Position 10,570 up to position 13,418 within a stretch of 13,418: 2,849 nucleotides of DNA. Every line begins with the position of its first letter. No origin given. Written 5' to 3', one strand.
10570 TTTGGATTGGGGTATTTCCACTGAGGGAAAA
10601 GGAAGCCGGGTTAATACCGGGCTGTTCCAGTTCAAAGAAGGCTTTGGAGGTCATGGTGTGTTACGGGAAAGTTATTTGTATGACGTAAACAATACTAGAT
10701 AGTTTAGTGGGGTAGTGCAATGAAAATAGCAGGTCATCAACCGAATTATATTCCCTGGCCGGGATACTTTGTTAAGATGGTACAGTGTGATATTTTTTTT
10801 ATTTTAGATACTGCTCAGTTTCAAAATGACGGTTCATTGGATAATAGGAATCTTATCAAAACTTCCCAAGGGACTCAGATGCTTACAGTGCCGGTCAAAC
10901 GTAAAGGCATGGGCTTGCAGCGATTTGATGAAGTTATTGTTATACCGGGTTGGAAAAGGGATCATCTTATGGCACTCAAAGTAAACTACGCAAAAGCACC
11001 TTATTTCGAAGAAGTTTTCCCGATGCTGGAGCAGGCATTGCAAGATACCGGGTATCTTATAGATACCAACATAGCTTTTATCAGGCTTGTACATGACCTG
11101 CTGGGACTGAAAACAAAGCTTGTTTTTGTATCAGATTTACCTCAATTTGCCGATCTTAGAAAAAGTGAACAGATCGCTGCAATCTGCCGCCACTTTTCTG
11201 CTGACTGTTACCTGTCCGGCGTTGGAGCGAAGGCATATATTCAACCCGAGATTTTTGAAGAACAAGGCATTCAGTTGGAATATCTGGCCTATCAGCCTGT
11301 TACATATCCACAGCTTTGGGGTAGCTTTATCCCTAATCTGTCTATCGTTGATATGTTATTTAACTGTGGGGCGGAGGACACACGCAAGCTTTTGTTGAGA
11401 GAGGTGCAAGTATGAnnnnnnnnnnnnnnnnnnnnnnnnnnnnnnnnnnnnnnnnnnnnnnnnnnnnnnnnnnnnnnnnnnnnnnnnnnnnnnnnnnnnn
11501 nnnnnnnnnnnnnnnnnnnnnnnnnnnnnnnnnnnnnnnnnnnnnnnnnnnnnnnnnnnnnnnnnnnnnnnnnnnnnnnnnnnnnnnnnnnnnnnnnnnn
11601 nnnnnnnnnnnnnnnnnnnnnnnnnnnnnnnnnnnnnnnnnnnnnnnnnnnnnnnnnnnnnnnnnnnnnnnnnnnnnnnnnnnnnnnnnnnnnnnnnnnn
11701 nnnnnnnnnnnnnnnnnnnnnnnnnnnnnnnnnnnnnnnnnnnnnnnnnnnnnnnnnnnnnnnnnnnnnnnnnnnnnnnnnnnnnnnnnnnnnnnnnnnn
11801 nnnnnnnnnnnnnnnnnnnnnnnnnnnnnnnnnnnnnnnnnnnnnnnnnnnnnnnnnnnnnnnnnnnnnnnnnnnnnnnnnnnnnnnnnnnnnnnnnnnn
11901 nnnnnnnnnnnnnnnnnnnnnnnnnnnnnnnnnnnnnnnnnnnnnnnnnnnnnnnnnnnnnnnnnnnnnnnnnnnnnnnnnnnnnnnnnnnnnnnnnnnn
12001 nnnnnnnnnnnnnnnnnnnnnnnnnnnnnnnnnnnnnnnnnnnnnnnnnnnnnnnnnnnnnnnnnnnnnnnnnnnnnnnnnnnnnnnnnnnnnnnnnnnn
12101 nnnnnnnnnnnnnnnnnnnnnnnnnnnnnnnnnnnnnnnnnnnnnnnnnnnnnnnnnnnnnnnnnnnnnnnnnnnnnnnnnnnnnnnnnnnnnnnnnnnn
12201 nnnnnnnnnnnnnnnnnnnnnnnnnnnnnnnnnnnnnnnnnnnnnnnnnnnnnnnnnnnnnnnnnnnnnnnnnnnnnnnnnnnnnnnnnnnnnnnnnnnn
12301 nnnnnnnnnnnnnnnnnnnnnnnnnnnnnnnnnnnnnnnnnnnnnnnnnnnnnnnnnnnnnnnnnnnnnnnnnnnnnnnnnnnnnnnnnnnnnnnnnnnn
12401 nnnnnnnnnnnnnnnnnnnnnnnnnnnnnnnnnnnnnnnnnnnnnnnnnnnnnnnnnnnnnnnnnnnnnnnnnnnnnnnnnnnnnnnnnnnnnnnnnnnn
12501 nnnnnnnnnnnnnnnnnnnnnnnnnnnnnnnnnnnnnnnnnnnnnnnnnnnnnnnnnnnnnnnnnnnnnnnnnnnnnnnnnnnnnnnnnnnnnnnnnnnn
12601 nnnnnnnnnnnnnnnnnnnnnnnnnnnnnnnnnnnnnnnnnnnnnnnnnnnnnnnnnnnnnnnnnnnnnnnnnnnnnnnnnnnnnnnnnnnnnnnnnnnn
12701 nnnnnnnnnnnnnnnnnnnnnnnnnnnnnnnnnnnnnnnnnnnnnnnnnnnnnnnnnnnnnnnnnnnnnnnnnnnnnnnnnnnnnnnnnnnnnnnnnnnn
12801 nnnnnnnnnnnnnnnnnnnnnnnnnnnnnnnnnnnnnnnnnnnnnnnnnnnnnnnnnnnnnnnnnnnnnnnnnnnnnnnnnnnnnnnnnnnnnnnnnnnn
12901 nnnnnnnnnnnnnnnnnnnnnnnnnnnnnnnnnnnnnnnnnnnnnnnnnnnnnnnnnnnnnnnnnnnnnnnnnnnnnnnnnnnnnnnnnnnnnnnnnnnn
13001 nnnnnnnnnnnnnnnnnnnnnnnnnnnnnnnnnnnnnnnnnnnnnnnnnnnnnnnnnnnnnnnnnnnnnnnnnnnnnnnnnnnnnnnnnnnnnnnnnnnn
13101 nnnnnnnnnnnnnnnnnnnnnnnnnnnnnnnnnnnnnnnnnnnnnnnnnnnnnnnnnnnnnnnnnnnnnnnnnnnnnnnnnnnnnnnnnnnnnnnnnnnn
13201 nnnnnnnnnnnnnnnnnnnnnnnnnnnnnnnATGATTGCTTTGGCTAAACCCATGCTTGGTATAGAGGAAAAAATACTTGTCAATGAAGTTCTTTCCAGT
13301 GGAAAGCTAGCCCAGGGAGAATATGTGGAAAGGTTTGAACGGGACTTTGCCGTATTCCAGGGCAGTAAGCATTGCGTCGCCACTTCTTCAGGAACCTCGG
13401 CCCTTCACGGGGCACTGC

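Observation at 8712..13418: LpxC-family deacetylase embedded in an amino-sugar tailoring cluster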

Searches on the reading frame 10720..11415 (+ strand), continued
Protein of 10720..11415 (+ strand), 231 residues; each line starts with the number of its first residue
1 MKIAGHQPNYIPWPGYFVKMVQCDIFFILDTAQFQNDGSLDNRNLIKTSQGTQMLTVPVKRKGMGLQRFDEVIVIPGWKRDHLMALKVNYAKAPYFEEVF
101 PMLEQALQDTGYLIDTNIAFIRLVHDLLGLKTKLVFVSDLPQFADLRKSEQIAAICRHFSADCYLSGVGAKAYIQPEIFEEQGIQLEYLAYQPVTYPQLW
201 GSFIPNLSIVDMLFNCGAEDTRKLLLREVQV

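Call 83: find_encoding_contigs(protein=P0218, flank=7000, max_places=2)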
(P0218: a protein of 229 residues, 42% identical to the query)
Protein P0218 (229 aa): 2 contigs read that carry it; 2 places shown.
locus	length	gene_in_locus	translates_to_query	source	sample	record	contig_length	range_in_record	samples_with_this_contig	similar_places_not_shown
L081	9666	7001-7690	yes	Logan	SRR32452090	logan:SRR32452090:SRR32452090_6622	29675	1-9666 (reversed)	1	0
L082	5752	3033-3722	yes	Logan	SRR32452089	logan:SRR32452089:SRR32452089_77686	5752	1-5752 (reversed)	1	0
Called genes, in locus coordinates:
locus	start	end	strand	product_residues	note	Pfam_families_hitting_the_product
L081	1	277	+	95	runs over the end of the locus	PF13187:Fer4_9 (faint), PF13237:Fer4_10, PF14697:Fer4_21, PF12838:Fer4_7 (weak), PF12797:Fer4_2 (weak), PF12837:Fer4_6 (weak), PF00037:Fer4 (weak)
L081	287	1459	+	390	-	PF01855:POR_N, PF17147:PFOR_II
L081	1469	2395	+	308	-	PF02775:TPP_enzyme_C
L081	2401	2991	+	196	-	PF01558:POR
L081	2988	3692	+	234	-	PF07722:Peptidase_C26, PF00117:GATase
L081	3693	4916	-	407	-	PF04107:GCS2 (faint)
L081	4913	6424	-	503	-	-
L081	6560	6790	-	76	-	PF13083:KH_KhpA-B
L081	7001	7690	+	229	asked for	PF08889:WbqC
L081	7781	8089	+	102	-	-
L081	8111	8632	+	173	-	PF00359:PTS_EIIA_2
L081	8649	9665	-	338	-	?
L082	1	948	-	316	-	?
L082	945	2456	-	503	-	-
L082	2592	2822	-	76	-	PF13083:KH_KhpA-B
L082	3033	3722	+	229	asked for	PF08889:WbqC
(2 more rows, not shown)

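Call 89: search_solved_structures(query=A2, max_evalue=10)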
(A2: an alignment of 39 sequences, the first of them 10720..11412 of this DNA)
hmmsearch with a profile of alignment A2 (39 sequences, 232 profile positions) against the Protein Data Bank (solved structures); distinct sequences matched with E-value up to 10: 1.
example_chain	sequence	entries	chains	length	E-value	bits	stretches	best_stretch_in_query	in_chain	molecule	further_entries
1jig_A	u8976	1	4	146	0.87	12.5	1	70-156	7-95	Dlp-2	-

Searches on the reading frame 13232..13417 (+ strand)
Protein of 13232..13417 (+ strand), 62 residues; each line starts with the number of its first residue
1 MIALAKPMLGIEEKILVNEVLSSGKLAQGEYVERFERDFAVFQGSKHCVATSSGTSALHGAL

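Call 10: search_protein_families(library=pfam, proteins=[window:13232-13417:+], max_evalue=0.01)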
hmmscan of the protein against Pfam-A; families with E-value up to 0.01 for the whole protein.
window:13232-13417:+ (62 aa): 1 family
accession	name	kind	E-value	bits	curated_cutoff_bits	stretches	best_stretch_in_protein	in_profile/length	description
PF01041.23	DegT_DnrJ_EryC1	-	7.4e-14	52.2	19.8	1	12-62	6-56/360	DegT/DnrJ/EryC1/StrS aminotransferase family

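Call 11: search_protein_families(library=ncbifam, proteins=[window:13232-13417:+], max_evalue=0.01)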
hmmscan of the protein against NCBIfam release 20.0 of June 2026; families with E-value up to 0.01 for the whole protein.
window:13232-13417:+ (62 aa): 5 families
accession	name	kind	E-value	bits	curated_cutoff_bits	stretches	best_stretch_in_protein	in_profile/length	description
TIGR04181.1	NHT_00031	hypoth_equivalog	1.9e-11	43.4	420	1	2-62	1-62/359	LegC family aminotransferase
TIGR03588.1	PseC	equivalog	4e-10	39.2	423.5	1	2-61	2-61/380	UDP-4-amino-4,6-dideoxy-N-acetyl-beta-L-altrosamine transaminase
NF008658.2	PRK11658.1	equivalog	9.9e-09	34.3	631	1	2-61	5-64/379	UDP-4-amino-4-deoxy-L-arabinose aminotransferase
NF011936.0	PRK15407.1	equivalog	0.00017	20.4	423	1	14-57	50-92/440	lipopolysaccharide biosynthesis protein RfbH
NF006003.0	PRK08133.1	equivalog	0.01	14.6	522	0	32-59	68-95/396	O-succinylhomoserine sulfhydrylase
